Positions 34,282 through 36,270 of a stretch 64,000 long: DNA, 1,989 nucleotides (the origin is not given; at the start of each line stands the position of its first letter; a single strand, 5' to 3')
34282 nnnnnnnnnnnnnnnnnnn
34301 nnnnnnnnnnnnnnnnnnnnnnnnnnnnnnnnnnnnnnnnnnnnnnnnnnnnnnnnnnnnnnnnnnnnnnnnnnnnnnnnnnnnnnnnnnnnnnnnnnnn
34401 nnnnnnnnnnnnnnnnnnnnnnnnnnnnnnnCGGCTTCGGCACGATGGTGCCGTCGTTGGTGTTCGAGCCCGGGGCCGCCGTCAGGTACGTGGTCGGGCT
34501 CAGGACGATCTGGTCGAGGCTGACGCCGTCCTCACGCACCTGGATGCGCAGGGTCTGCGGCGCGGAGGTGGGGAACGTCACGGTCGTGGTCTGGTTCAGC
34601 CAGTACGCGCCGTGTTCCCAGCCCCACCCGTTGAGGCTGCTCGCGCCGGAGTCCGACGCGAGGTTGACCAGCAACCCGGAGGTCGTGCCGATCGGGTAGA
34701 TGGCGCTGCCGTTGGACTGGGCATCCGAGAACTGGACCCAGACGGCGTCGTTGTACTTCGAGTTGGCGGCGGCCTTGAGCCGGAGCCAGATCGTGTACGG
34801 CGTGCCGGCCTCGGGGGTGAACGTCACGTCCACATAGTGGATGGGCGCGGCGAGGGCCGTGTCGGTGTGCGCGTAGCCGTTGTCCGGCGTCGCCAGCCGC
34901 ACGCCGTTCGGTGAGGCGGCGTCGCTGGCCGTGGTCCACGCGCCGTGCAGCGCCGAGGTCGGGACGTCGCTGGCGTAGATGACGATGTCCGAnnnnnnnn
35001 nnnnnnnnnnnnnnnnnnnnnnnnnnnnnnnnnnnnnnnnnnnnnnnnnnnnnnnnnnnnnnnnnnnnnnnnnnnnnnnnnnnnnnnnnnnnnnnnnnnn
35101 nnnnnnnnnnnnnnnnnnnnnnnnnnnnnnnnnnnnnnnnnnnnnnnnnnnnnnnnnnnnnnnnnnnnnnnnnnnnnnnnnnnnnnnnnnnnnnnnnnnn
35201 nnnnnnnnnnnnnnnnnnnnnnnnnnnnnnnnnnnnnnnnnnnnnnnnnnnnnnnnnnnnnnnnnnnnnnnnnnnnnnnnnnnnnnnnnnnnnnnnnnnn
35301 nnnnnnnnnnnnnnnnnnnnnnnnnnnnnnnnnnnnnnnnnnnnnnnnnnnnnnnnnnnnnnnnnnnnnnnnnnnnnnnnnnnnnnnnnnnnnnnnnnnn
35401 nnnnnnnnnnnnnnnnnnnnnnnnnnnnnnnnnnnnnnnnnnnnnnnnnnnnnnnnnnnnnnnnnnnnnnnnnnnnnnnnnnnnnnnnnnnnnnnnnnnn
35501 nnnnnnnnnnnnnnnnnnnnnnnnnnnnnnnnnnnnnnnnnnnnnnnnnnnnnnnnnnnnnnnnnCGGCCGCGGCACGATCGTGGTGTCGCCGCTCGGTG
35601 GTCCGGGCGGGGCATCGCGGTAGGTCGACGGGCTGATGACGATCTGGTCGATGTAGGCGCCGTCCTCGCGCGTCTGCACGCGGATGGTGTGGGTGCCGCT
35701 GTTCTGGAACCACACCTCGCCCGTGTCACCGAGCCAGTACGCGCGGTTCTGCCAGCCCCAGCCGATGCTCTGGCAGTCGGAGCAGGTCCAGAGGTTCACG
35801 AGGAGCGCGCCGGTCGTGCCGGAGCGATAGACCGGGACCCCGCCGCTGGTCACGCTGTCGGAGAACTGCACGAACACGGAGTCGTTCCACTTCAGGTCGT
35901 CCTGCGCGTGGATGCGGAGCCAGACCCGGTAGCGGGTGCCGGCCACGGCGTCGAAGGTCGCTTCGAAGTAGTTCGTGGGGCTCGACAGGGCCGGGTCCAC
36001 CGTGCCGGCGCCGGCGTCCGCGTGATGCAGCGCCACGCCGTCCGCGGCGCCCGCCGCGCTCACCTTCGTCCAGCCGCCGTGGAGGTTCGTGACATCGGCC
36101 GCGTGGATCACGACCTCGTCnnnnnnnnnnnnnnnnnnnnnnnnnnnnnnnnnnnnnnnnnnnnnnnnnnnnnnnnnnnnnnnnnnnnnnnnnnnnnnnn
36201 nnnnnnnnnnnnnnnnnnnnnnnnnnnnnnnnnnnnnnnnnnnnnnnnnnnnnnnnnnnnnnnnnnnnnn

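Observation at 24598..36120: Unassigned ~185-aa module present four times on three different catalytic scaffolds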

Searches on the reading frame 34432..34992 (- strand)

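Call 10: search_protein_families(library=pfam, proteins=[window:34432-34992:-], max_evalue=10)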
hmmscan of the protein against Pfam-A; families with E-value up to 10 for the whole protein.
window:34432-34992:- (187 aa): 1 family
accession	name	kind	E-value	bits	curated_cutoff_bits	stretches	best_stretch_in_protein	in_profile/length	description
PF17829.7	GH115_C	-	0.013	15.8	24.1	1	63-168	67-162/172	Glycosyl hydrolase family 115 C-terminal domain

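Call 14: search_protein_families(library=ncbifam, proteins=[window:34432-34992:-], max_evalue=1)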
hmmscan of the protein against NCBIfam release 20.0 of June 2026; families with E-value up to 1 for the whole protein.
window:34432-34992:- (187 aa): 0 families

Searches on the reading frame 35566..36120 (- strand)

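Call 10: search_protein_families(library=pfam, proteins=[window:35566-36120:-], max_evalue=10)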
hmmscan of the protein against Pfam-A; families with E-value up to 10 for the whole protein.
window:35566-36120:- (185 aa): 2 families
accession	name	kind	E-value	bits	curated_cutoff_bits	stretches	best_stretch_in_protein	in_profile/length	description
PF19813.4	DUF6296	-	0.0039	17.6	27.2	1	62-106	5-47/78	Family of unknown function (DUF6296)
PF17829.7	GH115_C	-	0.0065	16.8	24.1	1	136-175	132-171/172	Glycosyl hydrolase family 115 C-terminal domain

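Call 14: search_protein_families(library=ncbifam, proteins=[window:35566-36120:-], max_evalue=1)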
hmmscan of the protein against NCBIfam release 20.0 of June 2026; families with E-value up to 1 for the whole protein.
window:35566-36120:- (185 aa): 0 families
